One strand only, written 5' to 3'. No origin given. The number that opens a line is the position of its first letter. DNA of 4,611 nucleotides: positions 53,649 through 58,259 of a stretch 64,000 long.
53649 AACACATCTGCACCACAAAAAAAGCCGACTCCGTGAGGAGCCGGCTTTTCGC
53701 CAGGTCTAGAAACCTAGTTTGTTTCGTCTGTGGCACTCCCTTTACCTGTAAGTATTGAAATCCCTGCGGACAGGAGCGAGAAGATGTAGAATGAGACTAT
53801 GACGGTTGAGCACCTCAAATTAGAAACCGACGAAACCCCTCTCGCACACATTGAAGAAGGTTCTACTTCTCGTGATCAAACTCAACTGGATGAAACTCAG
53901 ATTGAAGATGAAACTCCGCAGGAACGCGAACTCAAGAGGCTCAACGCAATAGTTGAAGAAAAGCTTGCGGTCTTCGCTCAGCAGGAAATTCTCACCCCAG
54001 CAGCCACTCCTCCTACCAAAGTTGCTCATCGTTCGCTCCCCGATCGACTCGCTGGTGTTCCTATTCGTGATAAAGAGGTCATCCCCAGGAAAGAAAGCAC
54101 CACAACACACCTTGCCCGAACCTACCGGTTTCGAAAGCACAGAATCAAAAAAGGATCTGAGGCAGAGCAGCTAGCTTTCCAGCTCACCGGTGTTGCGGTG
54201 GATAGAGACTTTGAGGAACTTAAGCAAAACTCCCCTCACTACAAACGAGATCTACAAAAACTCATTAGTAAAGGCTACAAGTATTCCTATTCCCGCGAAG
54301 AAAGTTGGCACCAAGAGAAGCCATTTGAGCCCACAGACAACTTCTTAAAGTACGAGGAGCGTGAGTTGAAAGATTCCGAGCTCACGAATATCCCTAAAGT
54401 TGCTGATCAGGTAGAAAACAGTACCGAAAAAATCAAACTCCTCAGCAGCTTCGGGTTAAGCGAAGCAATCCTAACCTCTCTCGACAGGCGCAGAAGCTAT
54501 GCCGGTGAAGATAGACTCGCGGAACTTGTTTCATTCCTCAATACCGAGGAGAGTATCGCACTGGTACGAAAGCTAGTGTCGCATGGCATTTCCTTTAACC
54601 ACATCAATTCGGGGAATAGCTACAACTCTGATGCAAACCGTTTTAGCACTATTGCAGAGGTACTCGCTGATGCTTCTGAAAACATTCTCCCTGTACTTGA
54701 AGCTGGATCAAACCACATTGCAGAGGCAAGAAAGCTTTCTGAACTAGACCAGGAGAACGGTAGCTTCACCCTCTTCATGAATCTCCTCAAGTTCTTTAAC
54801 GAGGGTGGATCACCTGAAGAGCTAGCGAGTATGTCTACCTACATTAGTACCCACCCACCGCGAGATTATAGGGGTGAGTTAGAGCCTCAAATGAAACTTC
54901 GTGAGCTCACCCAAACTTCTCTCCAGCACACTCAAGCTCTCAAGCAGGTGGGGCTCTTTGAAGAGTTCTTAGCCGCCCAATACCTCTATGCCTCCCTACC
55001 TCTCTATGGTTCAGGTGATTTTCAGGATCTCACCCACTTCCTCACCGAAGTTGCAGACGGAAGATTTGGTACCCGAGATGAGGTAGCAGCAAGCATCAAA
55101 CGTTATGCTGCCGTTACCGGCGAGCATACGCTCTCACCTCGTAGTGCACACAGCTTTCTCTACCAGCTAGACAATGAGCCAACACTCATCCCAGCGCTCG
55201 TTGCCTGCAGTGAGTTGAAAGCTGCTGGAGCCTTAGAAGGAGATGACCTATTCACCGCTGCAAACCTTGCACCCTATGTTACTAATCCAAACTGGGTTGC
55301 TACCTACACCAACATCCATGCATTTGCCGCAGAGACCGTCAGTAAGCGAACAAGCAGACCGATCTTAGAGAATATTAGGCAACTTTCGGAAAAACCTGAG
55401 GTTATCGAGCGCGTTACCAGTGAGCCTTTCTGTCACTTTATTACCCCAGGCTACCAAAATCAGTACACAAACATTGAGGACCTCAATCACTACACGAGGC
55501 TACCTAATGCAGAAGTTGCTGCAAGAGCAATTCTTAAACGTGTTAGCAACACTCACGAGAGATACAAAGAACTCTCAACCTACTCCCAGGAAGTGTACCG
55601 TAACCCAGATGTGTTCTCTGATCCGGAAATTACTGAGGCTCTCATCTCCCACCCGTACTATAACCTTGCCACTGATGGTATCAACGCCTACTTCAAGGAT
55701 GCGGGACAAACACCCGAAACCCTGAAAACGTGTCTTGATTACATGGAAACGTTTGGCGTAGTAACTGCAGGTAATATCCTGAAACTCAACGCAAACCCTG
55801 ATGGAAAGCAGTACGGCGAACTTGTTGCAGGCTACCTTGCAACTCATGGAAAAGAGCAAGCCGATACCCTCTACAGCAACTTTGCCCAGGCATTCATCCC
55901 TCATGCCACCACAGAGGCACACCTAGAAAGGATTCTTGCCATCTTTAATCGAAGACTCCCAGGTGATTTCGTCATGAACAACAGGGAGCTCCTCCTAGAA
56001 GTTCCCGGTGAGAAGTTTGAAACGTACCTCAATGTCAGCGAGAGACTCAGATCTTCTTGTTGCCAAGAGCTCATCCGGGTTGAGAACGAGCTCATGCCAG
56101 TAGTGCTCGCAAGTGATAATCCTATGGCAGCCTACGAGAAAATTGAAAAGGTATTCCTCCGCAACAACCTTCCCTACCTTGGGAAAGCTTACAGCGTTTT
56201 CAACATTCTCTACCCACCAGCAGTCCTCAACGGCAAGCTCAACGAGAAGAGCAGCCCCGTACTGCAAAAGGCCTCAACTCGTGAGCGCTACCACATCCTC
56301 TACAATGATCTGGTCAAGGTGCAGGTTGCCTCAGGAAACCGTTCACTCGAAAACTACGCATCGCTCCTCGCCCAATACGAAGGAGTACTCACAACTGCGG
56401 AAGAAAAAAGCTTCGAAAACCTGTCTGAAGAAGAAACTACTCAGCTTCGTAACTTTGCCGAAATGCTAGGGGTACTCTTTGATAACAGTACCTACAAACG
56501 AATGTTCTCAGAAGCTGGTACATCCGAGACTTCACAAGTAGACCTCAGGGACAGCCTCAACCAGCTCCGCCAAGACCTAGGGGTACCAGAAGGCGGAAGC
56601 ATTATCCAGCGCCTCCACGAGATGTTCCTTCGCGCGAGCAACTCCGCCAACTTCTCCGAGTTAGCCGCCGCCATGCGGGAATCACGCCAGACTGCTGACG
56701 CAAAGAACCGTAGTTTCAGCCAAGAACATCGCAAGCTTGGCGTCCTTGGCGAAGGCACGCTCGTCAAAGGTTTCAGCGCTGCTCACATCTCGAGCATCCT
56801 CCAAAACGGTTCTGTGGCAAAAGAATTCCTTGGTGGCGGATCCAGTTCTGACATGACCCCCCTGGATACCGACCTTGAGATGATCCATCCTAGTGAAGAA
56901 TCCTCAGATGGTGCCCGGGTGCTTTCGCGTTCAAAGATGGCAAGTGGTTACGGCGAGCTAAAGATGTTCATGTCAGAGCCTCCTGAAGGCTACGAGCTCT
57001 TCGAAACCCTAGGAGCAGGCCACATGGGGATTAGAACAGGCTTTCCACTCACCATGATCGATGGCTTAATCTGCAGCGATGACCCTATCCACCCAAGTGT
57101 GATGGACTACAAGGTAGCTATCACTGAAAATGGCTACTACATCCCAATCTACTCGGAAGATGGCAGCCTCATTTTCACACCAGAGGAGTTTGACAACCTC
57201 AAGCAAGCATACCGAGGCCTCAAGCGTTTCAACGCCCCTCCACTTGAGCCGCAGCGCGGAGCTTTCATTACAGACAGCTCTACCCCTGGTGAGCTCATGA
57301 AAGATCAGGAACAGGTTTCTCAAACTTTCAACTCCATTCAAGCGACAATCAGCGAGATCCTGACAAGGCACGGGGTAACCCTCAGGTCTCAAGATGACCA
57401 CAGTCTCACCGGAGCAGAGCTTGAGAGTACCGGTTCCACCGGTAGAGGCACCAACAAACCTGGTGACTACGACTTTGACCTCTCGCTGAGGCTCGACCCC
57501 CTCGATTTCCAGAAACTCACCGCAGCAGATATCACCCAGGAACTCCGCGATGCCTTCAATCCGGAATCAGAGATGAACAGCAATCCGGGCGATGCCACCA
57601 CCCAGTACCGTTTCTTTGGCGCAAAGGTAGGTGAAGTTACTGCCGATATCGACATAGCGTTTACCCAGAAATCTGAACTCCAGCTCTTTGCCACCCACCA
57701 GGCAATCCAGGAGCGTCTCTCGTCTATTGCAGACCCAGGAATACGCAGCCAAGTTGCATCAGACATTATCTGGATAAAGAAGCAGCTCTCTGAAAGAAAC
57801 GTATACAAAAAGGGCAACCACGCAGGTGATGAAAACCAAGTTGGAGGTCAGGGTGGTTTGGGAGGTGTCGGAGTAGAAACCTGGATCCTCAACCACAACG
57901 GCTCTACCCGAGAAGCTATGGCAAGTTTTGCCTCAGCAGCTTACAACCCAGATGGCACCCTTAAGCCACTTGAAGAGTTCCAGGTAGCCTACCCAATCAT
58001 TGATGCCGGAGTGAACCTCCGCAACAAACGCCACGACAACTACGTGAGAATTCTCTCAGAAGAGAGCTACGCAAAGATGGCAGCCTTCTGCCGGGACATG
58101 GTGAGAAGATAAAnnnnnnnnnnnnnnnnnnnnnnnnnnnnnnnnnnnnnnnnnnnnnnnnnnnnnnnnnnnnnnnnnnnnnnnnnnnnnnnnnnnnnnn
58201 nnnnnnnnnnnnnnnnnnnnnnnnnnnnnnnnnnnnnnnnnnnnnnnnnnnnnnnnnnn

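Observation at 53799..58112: Giant 1437-aa cytoplasmic protein carrying a C-terminal Pol-beta / CD-NTase-like nucleotidyltransferase core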

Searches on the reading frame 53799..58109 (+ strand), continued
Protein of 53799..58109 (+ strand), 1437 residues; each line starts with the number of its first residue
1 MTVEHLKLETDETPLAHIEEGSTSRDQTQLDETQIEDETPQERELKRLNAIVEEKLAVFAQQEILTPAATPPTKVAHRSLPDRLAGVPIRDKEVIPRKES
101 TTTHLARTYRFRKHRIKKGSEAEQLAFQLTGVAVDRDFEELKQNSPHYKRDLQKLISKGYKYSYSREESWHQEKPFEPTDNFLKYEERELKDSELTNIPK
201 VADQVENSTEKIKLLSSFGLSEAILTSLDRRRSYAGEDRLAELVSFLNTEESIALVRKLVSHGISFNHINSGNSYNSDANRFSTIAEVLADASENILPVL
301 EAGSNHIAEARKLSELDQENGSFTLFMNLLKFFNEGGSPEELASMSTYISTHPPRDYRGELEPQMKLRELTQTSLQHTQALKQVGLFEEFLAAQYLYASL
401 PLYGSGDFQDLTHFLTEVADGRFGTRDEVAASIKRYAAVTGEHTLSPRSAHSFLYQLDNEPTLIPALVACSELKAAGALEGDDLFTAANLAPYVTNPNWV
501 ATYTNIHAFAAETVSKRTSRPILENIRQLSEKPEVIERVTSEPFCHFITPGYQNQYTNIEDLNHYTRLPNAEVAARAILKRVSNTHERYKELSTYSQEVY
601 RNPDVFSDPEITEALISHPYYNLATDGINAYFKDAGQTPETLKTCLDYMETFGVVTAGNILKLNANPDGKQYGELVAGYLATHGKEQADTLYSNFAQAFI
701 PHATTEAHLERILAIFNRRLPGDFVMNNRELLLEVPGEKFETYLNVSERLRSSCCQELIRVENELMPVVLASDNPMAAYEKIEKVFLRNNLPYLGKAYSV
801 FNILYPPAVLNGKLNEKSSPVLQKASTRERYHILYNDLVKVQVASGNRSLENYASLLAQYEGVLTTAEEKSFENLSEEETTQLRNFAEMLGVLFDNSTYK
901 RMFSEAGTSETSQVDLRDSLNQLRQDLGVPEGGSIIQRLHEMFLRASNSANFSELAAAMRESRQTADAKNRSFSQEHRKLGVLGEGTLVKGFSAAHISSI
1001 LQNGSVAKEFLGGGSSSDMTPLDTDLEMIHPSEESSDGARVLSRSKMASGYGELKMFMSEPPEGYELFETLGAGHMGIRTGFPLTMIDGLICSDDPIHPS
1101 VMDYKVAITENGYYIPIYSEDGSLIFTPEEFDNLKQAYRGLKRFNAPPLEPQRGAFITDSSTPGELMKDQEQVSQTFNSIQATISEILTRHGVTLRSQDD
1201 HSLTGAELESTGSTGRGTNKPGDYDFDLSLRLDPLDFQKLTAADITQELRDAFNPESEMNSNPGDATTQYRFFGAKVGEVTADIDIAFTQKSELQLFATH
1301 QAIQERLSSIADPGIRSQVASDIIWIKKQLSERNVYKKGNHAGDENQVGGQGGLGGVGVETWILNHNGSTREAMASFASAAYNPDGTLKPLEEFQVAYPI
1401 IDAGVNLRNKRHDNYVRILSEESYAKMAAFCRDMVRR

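Call 47: list_cluster_members(proteins=[P0091, P0092, P0093, P0094, P0095, P0096, P0098, P0103, P0197, P0100])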
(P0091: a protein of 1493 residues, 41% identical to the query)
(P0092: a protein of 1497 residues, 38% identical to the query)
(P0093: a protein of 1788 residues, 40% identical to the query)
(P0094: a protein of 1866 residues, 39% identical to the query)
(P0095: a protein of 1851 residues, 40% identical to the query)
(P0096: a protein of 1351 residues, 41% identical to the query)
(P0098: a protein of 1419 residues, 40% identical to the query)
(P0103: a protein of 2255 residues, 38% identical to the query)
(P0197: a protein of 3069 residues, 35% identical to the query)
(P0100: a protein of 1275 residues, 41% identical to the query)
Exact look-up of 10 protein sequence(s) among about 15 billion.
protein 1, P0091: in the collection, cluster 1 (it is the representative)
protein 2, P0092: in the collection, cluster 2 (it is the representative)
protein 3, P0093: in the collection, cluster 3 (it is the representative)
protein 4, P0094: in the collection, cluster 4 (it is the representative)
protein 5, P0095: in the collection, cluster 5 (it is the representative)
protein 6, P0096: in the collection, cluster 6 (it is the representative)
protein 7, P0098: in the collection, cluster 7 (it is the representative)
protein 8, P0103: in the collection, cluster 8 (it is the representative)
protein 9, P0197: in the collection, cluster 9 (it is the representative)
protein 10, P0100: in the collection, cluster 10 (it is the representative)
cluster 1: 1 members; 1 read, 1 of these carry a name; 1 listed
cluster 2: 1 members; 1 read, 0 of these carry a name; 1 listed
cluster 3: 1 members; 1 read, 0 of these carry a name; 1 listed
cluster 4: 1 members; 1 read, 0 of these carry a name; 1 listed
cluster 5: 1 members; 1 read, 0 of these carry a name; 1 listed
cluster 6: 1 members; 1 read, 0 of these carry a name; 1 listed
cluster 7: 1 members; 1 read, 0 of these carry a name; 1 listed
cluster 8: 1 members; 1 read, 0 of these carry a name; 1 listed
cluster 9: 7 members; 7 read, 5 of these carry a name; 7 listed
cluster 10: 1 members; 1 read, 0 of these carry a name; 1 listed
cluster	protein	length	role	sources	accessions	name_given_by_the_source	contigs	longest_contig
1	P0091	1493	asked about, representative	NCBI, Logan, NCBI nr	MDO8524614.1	MAG: hypothetical protein Q7R99_03225 [bacterium] | hypothetical protein [bacterium]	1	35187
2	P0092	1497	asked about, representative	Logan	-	-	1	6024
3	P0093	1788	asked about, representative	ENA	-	-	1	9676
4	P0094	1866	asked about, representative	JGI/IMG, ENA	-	-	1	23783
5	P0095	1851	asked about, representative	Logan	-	-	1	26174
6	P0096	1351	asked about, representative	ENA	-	-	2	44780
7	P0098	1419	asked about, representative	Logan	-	-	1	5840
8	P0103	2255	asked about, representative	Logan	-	-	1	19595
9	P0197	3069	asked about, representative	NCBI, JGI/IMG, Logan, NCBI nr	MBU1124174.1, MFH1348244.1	hypothetical protein KJ652_06355 [Patescibacteria group bacterium] | hypothetical protein [Patescibacteria group bacterium]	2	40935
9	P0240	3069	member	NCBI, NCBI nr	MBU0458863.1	hypothetical protein KKF03_05480 [Patescibacteria group bacterium] | hypothetical protein [Patescibacteria group bacterium]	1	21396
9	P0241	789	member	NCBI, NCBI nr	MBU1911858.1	hypothetical protein KKG16_05605, partial [Patescibacteria group bacterium] | hypothetical protein [Patescibacteria group bacterium]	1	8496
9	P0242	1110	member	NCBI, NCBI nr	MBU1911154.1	hypothetical protein KKG16_01955, partial [Patescibacteria group bacterium] | hypothetical protein [Patescibacteria group bacterium]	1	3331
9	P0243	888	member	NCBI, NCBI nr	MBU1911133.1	hypothetical protein KKG16_01830, partial [Patescibacteria group bacterium] | hypothetical protein [Patescibacteria group bacterium]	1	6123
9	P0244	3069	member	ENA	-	-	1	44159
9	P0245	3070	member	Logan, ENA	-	-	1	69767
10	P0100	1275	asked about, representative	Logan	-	-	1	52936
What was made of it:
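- Some named family members come from Patescibacteria (call 47).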

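Call 59: find_encoding_contigs(protein=P0100, flank=8000, max_places=2)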
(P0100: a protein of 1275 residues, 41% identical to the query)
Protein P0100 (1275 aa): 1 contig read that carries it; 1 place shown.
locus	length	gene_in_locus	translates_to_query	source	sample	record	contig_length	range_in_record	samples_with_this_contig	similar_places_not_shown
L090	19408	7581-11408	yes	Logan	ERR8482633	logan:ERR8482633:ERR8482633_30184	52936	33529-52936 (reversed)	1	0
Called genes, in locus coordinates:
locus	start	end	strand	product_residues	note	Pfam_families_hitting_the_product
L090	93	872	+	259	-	PF01048:PNP_UDP_1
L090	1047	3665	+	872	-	PF00270:DEAD (weak), PF04851:ResIII, PF00271:Helicase_C, PF14882:INT_rpt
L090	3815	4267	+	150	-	PF07606:DUF1569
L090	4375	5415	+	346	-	PF00155:Aminotran_1_2 (weak), PF01212:Beta_elim_lyase, PF00266:Aminotran_5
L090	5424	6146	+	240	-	PF03266:NTPase_1, PF13401:AAA_22 (faint)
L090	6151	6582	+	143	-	PF00293:NUDIX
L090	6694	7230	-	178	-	-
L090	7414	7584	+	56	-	-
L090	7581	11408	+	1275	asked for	PF12552:DUF3741 (faint)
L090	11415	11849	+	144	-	PF08818:DUF1801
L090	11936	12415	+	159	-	PF06983:3-dmu-9_3-mt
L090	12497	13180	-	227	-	-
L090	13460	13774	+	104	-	PF13376:OmdA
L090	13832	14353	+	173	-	PF04229:GrpB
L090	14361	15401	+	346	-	PF07963:N_methyl, PF09603:Fib_succ_major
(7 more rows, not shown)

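Call 60: find_encoding_contigs(protein=P0096, flank=8000, max_places=2)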
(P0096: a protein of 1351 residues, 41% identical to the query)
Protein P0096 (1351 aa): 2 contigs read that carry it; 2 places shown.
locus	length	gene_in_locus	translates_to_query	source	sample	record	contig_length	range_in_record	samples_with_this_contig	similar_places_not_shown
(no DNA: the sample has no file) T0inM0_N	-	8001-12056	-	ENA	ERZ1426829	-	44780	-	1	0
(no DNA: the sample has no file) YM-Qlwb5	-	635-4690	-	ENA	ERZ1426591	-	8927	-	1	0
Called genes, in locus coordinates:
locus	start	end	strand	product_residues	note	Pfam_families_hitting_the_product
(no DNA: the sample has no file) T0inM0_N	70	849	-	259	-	-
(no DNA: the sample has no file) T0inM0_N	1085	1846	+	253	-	PF01978:TrmB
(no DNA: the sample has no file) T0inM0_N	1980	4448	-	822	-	PF00521:DNA_topoisoIV, PF03989:DNA_gyraseA_C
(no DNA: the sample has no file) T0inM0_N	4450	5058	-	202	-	-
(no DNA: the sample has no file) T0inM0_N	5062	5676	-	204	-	PF13483:Lactamase_B_3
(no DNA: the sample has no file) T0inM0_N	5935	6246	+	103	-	-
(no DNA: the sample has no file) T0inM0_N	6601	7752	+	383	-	-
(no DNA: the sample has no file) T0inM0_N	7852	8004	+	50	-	-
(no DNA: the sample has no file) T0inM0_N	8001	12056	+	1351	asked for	-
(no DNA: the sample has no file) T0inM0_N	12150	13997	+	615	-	PF06480:FtsH_ext (weak), PF00004:AAA, PF17862:AAA_lid_3, PF01434:Peptidase_M41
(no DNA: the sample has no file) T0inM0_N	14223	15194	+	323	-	-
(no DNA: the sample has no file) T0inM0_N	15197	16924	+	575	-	PF00437:T2SSE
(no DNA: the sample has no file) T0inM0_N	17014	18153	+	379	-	-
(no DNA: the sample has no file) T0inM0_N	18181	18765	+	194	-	-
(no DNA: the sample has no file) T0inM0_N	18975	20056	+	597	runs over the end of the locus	PF07973:tRNA_SAD, PF00587:tRNA-synt_2b, PF03129:HGTP_anticodon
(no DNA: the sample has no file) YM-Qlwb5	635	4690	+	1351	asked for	-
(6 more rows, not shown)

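Call 105: search_protein_families(library=phrogs, proteins=[window:53799-58109:+, P0197], max_evalue=0.01)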
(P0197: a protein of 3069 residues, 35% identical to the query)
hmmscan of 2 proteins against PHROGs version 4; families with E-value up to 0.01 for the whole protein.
window:53799-58109:+ (1437 aa): 0 families

P0197 (3069 aa): 0 families
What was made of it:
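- Tried and rejected: PHROGs: none (call 105).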

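Call 106: search_protein_families(library=padloc, proteins=[P0091, P0116], max_evalue=0.01)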
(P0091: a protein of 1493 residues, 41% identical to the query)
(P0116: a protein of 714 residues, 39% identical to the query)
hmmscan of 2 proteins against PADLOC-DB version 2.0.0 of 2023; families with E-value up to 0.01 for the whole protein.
P0091 (1493 aa): 0 families

P0116 (714 aa): 0 families

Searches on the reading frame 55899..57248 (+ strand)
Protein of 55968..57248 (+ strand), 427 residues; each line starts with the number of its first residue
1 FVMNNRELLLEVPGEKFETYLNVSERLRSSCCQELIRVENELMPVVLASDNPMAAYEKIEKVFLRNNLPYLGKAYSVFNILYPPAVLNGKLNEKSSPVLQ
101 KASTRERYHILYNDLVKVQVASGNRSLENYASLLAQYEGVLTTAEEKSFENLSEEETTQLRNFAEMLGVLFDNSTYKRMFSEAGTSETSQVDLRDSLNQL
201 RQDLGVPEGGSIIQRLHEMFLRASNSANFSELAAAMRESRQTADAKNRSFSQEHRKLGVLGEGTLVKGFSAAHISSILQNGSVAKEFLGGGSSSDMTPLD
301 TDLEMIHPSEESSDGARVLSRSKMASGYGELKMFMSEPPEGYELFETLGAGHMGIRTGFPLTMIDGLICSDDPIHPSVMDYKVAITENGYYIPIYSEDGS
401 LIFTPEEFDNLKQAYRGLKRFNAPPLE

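Call 56: find_homologous_proteins(query=window:55968-57248:+, max_evalue=0.001)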
Query window:55968-57248:+ (427 aa): 7 proteins with E <= 0.001 among 8000 candidates.
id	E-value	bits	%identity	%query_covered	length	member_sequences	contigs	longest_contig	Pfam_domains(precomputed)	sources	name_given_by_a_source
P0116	4.8e-73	264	37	93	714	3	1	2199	-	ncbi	ncbi:MAG: hypothetical protein ACOYOK_15815, partial [Pseudobdellovibrionaceae bacterium]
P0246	5.9e-59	218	34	90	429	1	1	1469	-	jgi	jgi:hypothetical protein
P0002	3.9e-36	143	92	18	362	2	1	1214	-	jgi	jgi:hypothetical protein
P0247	3.1e-35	140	32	78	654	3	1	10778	-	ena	-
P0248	6.3e-24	102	40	37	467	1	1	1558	-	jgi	jgi:hypothetical protein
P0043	2.8e-17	81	33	48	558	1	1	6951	-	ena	-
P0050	1.5e-16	78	33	42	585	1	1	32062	-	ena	-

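Call 64: predict_structure(alignment_id=A3)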
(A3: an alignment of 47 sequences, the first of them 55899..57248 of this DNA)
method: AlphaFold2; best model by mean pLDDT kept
length: 450 residues; sequences in the alignment: 47
mean_pLDDT: 87.7   pTM: 0.87
mean pLDDT of the five models: 87.7, 86.1, 85.6, 84.6, 84.3
residues with pLDDT >= 90: 296; 70-90: 111; 50-70: 33; < 50: 10
segments of 3 or more residues with pLDDT < 50: 1-3, 203-209
pLDDT, mean of each block of 10 residues (from residue 1): 61 74 77 81 89 90 88 93 87 92 96 95 97 96 95 93 93 93 90 67 50 77 90 93 90 96 97 94 90 93 94 70 93 62 70 92 94 93 97 91 97 96 96 96 89
secondary structure, 60 per line:
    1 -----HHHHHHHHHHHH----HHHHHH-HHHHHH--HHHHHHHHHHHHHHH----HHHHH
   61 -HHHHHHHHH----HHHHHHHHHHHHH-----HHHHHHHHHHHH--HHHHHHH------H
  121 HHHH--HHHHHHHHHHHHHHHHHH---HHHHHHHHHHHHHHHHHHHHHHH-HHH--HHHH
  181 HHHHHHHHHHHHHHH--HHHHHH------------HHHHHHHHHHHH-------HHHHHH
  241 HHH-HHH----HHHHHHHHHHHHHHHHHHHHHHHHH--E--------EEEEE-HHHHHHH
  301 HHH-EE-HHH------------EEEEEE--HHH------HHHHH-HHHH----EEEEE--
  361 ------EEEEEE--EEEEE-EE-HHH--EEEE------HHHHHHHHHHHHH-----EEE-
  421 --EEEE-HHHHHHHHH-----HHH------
elements in order: H6-17 H22-27 H29-34 H37-51 H56-60 H62-70 H75-87 H93-104 H107-113 H120-124 H127-144 H148-170 H177-195 H198-203 H216-227 H235-243 H252-276 E288-292 H294-303 E323-328 H340-344 H346-349 E354-358 E367-372 E375-379 E389-392 H399-411 E417-419 E423-426 H428-436
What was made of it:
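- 55968..56723 (+): Conserved all-alpha domain, residues ~724-975, with the F786-x-R-N789-N-x-P792-x-x-G-K796 motif. This is the start of the family-wide C-terminal module. The AF2 model is helical with pLDDT mostly above 85 (call 64).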

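Call 78: find_related_loci(query=A3, collection=metagenome_contigs, flank=8000)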
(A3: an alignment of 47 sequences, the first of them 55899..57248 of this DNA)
Query A3 (450 aa) in metagenome_contigs; peptide patterns used: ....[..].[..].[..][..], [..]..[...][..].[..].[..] (x = any residue, [..] = any of these).
600 stretches matched a pattern (row limit reached: there are more); 237 encode a relative of the query (tblastn E <= 1e-3); the best 80 are kept; 80 distinct loci.
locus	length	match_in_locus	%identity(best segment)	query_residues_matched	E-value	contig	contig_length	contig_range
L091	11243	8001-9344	39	23-447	1e-93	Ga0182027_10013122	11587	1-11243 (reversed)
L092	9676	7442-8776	37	20-450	5e-90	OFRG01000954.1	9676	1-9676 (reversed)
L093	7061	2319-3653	37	20-450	5e-90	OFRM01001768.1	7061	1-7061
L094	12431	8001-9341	38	24-450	1e-87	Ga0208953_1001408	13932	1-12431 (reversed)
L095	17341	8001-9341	38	24-450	1e-87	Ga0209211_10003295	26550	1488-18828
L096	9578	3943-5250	36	38-450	9e-84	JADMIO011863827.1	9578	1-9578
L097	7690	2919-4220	36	35-450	1e-82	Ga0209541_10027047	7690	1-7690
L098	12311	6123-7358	39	38-444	7e-82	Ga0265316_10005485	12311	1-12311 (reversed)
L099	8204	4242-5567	37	25-450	1e-81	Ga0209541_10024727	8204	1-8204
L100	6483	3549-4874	36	24-450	2e-81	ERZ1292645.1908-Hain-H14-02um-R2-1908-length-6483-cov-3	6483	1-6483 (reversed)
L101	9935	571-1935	36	23-449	1e-80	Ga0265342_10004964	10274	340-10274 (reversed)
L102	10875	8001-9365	36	23-449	9e-81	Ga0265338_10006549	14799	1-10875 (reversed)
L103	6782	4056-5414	35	23-450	2e-80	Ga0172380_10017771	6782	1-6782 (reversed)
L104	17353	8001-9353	37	24-449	1e-79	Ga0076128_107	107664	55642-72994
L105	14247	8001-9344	35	23-450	8e-80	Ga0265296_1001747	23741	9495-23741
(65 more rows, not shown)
